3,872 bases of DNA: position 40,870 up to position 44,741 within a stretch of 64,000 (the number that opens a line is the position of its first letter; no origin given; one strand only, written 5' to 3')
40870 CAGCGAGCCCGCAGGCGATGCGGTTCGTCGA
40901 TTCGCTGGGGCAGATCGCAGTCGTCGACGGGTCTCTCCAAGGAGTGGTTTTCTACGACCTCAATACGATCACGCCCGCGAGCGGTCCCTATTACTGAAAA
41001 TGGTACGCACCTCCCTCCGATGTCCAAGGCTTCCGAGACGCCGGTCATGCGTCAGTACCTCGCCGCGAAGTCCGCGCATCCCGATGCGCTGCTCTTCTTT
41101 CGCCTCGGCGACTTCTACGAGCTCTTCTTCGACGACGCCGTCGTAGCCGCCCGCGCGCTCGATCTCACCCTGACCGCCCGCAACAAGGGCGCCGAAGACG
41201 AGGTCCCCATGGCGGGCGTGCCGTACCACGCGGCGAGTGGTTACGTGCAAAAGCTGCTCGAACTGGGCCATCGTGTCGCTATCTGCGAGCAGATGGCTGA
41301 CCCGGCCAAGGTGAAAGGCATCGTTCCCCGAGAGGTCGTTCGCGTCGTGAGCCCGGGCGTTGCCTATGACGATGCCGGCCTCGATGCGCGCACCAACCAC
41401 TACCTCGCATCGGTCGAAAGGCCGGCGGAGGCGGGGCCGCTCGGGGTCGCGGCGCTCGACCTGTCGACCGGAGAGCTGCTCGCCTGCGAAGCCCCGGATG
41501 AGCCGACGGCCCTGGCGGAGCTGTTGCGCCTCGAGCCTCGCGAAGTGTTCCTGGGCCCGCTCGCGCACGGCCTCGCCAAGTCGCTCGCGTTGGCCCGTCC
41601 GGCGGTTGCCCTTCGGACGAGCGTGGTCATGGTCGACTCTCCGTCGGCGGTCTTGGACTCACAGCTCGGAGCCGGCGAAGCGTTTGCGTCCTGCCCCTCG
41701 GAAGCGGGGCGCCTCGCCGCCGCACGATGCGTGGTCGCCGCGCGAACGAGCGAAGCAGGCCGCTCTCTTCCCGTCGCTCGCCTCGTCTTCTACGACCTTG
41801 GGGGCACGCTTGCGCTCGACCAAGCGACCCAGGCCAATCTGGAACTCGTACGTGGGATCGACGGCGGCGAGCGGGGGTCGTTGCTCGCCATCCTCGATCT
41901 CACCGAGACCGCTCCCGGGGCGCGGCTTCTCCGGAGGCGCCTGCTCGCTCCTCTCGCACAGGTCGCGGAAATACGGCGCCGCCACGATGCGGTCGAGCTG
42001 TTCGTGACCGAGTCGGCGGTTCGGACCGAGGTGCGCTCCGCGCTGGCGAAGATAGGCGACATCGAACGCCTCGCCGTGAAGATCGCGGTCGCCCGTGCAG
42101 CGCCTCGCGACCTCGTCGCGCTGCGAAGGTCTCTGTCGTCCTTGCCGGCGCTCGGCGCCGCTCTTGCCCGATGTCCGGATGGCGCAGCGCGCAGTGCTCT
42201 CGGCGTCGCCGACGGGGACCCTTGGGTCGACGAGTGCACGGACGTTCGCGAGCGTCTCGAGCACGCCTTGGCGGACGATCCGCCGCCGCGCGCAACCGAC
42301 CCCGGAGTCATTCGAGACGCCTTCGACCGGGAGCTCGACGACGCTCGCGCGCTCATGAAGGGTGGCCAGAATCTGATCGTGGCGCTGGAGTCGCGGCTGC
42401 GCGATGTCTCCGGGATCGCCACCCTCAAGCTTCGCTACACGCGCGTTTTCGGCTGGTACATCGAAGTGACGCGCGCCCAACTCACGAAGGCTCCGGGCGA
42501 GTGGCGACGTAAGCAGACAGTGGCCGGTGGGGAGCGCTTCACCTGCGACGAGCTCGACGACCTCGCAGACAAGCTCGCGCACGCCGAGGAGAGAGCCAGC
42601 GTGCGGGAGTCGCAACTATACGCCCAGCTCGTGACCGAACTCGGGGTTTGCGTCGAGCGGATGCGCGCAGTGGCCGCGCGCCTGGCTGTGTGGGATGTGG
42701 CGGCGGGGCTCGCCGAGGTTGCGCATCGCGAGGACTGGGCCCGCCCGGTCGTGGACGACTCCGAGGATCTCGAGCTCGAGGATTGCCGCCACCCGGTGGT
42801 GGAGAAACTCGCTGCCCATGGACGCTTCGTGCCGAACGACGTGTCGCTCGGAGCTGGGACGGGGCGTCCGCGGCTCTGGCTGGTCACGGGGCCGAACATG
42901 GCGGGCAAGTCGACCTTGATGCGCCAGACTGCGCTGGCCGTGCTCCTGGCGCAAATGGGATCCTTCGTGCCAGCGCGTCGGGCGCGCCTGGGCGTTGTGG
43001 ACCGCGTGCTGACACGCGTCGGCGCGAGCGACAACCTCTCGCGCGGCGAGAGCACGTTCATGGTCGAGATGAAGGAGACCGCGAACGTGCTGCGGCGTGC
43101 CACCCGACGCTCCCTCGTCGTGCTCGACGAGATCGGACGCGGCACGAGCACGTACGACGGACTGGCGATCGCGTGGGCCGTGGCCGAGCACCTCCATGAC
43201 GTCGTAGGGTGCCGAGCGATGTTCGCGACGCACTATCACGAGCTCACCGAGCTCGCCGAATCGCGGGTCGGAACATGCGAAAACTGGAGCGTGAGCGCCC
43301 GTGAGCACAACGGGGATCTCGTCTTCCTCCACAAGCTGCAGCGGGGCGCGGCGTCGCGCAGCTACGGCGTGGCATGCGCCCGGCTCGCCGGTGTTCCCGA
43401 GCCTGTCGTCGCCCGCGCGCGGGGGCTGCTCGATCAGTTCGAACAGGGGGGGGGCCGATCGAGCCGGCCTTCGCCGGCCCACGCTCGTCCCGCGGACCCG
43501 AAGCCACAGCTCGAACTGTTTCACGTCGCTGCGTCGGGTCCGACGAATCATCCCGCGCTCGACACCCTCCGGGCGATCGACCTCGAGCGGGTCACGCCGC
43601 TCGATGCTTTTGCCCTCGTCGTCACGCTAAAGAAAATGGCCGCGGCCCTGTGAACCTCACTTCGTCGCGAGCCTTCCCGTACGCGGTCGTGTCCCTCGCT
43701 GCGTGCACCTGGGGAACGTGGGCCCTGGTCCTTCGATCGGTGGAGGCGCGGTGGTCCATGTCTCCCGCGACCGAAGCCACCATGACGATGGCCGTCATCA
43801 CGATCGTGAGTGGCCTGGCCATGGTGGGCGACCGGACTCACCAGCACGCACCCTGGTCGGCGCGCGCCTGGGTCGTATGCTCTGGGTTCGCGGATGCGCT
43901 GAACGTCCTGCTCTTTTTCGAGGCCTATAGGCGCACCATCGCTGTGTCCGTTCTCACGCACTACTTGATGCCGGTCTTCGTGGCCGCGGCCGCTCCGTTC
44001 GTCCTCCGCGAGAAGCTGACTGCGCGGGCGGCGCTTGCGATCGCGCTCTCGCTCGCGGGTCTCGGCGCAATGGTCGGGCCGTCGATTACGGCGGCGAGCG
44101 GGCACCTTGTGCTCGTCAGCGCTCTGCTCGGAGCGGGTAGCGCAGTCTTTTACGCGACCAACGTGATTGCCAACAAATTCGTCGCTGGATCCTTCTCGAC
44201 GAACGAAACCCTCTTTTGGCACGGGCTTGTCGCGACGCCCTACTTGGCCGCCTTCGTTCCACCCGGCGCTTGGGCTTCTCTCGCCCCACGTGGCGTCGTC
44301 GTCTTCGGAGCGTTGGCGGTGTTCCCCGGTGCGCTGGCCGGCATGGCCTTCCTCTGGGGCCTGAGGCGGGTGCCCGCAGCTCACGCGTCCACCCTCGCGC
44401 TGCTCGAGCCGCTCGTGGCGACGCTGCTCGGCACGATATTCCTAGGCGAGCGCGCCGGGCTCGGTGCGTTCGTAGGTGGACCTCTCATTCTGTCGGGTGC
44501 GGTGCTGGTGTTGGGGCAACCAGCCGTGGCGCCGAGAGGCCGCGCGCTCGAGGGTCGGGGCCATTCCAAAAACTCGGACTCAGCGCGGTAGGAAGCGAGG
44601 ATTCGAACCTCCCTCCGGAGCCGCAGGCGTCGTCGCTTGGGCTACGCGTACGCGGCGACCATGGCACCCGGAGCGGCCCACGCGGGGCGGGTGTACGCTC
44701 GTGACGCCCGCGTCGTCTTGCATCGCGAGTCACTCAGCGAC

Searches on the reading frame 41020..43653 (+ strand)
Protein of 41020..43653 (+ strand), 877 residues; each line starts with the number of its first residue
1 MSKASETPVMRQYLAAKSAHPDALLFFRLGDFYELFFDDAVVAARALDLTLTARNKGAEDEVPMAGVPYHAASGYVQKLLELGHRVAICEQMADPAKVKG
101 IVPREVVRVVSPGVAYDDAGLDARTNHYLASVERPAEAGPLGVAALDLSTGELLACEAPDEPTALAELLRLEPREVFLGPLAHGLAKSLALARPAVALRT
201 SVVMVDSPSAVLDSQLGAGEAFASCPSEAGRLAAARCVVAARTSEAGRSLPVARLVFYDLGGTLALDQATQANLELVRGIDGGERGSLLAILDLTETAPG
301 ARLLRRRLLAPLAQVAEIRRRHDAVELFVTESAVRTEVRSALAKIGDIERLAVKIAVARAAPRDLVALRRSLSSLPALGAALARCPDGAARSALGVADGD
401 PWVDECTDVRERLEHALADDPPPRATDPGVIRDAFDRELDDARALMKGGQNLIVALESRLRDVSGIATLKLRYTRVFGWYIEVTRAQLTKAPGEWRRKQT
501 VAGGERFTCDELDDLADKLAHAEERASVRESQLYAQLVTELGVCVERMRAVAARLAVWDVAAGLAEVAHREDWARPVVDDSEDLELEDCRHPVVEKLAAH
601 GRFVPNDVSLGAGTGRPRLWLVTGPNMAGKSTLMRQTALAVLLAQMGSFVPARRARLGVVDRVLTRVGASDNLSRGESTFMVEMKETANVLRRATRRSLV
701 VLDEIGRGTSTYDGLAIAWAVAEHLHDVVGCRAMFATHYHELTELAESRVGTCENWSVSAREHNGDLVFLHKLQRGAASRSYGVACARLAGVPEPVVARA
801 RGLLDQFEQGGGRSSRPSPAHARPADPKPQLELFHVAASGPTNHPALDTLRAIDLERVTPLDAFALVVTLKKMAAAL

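Call 7: search_protein_families(library=pfam, proteins=[window:41020-43653:+], max_evalue=1)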
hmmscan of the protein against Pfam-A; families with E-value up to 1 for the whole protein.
window:41020-43653:+ (877 aa): 9 families
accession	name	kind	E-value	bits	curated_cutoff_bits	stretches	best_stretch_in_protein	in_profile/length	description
PF00488.27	MutS_V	-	2.3e-81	272.7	30.2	1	620-808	1-188/188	MutS domain V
PF01624.25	MutS_I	-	1.5e-42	144.8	20.6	1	7-118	1-112/113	MutS domain I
PF05192.23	MutS_III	-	3.8e-42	145.3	34.1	1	269-565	1-194/194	MutS domain III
PF05190.23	MutS_IV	-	4.3e-22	78.6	22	1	435-525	2-92/92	MutS family domain IV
PF05188.22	MutS_II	-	2.4e-07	31.7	25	1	128-179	2-52/133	MutS domain II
PF13514.12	AAA_27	-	0.00037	20.6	22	1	596-643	7-50/206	AAA domain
PF25199.1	nSTAND_NTPase5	-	0.00077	19.7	34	1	612-645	36-68/145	Novel STAND NTPase 5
PF13555.12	AAA_29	-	0.13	12.5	27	1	620-634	25-39/61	P-loop containing region of AAA domain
PF13173.12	AAA_14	-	0.2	12.1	27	1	618-707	3-73/129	AAA domain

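Call 8: search_protein_families(library=ncbifam, proteins=[window:41020-43653:+], max_evalue=1)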
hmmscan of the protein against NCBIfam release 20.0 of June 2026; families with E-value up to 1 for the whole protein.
window:41020-43653:+ (877 aa): 7 families
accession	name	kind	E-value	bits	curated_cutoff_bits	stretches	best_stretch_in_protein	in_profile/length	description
NF003810.1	PRK05399.1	equivalog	1.4e-274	913.6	480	1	7-808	2-793/793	DNA mismatch repair protein MutS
TIGR01070.1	mutS1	equivalog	1.5e-260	867.1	641.7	1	7-872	2-840/840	DNA mismatch repair protein MutS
NF052383.1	ATPase_KamC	equivalog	7e-47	160.4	300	1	430-744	137-433/508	lysine 5,6-aminomutase reactivase ATPase KamC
TIGR01069.2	mutS2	equivalog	7.1e-44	150.3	400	1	514-806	230-513/790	endonuclease MutS2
TIGR01166.1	cbiO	subfamily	0.0078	15.7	211.8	1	179-215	126-161/190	cobalt ABC transporter, ATP-binding protein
NF010068.0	PRK13548.1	equivalog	0.049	12.7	261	1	599-637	15-51/261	heme ABC transporter ATP-binding protein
NF007090.0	PRK09544.1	equivalog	0.069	12.6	306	1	602-663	17-75/251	zinc ABC transporter ATP-binding protein ZnuC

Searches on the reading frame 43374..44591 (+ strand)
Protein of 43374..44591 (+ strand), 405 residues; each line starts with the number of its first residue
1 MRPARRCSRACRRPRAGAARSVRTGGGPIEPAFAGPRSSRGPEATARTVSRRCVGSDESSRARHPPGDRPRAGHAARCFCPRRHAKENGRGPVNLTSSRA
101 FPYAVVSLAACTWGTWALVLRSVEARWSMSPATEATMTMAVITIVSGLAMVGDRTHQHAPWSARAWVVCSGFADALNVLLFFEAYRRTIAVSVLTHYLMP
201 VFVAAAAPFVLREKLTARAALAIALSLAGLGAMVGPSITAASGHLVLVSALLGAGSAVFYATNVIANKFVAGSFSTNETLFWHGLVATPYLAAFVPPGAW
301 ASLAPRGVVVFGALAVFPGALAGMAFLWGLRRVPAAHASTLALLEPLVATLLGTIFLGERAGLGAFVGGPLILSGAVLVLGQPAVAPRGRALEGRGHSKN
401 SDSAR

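Call 46: search_protein_families(library=pfam, proteins=[window:43374-44591:+], max_evalue=0.001)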
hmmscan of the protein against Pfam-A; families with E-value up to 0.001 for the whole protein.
window:43374-44591:+ (405 aa): 1 family
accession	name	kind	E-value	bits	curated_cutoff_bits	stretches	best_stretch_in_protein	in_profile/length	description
PF00892.27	EamA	-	3.1e-27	95.9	28.2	2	250-380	4-134/135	EamA-like transporter family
